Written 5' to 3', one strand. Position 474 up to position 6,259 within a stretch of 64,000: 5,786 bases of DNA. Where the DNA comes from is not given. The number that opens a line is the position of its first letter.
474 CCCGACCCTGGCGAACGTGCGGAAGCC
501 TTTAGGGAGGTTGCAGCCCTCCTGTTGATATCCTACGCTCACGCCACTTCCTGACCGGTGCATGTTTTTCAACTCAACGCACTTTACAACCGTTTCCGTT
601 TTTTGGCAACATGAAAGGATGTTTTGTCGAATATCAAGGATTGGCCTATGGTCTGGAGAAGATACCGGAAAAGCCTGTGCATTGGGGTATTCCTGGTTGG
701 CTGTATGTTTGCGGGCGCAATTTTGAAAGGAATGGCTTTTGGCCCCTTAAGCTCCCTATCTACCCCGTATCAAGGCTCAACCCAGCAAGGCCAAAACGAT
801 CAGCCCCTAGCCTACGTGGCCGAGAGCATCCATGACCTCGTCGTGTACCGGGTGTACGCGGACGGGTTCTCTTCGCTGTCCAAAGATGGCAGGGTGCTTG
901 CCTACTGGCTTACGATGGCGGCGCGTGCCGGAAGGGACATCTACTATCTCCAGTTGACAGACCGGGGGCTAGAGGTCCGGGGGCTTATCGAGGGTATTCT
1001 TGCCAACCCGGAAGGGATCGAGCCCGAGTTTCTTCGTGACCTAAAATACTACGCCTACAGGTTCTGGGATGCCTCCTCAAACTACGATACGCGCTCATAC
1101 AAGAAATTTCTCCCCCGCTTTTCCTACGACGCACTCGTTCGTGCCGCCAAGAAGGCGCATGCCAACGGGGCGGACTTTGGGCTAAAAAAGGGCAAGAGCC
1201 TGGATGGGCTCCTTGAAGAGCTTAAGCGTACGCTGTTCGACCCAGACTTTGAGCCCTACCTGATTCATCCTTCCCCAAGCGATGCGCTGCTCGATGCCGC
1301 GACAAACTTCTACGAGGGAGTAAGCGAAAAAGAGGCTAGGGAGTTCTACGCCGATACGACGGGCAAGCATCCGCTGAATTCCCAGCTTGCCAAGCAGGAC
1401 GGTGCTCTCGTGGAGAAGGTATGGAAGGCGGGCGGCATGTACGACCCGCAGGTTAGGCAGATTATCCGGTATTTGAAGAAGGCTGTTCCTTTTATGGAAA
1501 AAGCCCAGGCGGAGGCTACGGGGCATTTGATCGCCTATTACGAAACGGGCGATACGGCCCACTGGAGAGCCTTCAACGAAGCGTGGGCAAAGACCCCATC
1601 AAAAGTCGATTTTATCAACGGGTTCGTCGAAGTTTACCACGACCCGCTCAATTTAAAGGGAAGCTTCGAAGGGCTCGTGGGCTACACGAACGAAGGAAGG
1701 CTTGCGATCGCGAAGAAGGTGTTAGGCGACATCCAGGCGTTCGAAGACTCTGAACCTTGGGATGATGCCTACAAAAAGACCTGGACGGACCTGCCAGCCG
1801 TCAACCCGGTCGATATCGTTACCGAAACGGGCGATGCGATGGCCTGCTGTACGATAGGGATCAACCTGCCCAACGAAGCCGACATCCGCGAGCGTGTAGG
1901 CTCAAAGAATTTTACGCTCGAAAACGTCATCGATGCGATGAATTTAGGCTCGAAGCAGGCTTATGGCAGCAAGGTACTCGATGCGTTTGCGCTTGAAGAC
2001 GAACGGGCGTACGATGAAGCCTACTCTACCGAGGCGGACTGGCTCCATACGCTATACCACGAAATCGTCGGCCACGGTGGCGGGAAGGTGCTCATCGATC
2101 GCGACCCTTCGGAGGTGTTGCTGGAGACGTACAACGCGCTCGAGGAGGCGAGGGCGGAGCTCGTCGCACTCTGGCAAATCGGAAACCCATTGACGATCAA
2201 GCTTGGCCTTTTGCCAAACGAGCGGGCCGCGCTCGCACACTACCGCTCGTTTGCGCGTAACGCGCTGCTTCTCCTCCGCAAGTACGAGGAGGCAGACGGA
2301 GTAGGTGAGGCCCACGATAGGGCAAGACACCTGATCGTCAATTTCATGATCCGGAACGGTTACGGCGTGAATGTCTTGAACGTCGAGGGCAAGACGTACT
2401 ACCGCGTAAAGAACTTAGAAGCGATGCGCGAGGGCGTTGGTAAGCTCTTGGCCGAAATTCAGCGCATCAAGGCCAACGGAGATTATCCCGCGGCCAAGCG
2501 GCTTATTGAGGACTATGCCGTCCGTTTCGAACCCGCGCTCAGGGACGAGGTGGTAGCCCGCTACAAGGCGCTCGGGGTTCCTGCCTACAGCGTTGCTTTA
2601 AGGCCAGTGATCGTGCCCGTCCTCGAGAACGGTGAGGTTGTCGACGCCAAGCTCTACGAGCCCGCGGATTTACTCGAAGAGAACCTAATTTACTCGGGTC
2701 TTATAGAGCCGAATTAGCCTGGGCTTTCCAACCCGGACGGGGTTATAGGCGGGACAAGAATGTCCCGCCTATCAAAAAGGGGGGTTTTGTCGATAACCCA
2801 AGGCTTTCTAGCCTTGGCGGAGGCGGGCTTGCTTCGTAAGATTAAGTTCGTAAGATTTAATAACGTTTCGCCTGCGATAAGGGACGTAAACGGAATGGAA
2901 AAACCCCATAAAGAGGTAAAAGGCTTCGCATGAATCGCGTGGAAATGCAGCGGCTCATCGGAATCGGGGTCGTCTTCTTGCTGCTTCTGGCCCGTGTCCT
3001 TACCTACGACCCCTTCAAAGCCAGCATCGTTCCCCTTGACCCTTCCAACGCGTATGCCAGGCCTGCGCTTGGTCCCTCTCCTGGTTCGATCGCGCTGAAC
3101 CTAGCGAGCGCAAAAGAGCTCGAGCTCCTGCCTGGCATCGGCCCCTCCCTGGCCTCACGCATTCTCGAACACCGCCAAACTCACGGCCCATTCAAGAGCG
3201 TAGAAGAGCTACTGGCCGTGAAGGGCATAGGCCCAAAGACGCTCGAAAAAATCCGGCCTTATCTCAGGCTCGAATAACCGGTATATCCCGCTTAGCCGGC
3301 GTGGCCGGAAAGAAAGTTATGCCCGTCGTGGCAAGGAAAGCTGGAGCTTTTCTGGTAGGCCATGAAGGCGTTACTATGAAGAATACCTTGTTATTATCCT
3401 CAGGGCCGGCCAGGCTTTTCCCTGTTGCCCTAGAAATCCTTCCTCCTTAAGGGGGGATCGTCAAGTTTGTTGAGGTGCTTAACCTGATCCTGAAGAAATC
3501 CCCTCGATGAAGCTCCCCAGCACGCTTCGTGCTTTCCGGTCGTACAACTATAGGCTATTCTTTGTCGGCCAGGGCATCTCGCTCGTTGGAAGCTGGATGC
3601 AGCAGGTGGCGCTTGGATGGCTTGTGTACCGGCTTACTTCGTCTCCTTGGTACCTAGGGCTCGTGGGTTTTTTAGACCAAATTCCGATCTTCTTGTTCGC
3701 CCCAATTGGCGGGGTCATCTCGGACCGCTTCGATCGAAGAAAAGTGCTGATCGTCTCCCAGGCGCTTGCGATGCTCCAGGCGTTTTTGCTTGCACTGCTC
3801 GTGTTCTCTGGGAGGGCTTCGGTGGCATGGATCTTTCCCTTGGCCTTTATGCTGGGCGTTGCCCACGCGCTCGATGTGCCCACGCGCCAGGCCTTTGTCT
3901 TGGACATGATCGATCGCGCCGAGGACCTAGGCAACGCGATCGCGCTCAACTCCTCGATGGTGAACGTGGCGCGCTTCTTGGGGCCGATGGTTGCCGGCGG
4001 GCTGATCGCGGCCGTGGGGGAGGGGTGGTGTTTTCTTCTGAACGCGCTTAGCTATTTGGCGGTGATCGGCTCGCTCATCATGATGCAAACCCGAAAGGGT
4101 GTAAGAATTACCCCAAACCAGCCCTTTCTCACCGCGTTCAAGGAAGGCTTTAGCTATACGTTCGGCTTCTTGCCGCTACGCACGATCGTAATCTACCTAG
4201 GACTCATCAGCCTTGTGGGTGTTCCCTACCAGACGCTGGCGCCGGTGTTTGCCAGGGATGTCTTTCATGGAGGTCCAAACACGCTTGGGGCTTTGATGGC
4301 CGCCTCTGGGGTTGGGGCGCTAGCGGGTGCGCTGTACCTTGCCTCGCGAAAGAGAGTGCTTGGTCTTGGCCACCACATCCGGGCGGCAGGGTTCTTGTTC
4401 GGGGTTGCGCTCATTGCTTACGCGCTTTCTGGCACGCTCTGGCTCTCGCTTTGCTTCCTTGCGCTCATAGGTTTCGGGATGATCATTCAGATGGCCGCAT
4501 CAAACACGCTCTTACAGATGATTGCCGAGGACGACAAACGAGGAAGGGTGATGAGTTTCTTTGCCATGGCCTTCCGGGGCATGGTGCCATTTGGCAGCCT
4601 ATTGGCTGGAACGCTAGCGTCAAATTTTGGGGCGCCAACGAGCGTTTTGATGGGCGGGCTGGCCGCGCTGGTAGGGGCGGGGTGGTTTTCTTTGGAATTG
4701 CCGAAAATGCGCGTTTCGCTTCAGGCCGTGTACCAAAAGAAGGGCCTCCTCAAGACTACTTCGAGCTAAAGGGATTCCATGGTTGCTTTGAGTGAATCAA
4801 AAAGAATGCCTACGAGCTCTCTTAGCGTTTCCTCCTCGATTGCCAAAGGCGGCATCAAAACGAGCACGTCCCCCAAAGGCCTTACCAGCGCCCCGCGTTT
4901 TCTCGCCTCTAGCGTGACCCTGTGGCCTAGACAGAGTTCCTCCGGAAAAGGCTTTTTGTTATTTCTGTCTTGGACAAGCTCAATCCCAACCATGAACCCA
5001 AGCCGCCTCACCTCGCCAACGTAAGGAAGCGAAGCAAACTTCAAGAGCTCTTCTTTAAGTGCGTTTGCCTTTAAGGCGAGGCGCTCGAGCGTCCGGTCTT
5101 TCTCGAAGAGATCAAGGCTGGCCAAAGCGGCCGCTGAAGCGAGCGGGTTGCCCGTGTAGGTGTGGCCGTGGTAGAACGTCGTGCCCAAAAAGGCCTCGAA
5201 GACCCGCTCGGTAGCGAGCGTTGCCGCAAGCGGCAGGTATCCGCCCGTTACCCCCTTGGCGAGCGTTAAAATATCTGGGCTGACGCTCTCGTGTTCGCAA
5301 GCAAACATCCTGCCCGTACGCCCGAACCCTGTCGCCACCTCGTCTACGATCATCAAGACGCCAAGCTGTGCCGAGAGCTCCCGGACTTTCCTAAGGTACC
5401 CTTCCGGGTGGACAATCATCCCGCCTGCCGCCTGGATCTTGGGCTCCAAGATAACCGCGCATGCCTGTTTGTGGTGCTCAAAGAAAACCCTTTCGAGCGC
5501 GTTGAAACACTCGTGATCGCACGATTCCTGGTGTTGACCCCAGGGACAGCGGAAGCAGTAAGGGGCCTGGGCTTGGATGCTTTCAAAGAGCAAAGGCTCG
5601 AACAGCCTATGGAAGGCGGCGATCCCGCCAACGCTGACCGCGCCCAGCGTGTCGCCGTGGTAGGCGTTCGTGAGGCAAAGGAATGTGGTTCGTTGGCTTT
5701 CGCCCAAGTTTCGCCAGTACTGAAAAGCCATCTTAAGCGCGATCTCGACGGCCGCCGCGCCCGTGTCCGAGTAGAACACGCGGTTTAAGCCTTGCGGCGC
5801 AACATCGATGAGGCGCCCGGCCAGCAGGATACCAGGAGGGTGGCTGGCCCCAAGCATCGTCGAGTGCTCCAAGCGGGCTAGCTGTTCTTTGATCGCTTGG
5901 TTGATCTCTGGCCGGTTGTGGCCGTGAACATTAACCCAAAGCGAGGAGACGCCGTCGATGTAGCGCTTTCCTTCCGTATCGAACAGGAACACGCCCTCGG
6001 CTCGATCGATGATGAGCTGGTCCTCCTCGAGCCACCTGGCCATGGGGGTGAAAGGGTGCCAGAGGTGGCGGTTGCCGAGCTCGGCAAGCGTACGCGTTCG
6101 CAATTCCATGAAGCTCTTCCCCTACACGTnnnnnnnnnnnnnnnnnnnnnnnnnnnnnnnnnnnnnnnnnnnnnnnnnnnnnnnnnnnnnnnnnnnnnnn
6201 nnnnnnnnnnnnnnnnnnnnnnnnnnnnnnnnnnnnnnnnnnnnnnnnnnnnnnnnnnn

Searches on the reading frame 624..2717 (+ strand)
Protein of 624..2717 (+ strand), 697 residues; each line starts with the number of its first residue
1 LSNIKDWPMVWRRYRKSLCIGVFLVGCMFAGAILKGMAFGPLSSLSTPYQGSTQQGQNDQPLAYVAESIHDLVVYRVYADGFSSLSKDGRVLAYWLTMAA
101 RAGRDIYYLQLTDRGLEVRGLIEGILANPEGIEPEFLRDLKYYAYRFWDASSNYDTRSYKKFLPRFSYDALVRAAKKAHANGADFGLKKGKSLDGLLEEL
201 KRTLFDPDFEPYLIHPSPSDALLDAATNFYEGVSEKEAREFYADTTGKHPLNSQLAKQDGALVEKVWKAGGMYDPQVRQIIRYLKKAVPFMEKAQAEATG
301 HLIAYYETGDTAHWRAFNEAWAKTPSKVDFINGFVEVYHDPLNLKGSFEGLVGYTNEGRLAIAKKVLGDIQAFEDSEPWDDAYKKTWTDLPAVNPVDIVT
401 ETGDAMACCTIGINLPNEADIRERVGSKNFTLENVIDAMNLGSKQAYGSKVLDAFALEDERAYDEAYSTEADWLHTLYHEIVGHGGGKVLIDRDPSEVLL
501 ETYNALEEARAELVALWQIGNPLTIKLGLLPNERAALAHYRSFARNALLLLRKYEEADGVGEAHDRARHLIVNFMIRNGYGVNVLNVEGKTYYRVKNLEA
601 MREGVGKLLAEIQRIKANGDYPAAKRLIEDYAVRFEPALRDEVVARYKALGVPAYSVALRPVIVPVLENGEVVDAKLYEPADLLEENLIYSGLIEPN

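Call 35: search_protein_families(library=pfam, proteins=[window:624-2717:+], max_evalue=0.00001)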
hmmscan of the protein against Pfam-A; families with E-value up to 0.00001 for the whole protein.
window:624-2717:+ (697 aa): 1 family
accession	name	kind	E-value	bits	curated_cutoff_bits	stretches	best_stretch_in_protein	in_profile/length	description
PF03571.21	Peptidase_M49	-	3.3e-40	138.5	21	2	265-497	93-316/548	Peptidase family M49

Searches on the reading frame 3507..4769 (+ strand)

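Call 35: search_protein_families(library=pfam, proteins=[window:3507-4769:+], max_evalue=0.00001)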
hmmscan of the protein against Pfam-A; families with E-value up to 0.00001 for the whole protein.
window:3507-4769:+ (420 aa): 2 families
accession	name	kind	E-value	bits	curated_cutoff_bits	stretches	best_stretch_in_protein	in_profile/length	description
PF05977.19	MFS_3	-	1.2e-66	225.7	27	1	5-401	2-398/524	Transmembrane secretion effector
PF07690.21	MFS_1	-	5.5e-36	124.6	33.4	2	19-357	2-340/347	Major Facilitator Superfamily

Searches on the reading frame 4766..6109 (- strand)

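Call 35: search_protein_families(library=pfam, proteins=[window:4766-6109:-], max_evalue=0.00001)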
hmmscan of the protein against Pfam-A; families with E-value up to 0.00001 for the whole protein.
window:4766-6109:- (447 aa): 1 family
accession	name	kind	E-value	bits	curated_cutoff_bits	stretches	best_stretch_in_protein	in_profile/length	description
PF00202.27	Aminotran_3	-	2.9e-105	352.7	30.5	1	30-437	9-400/403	Aminotransferase class-III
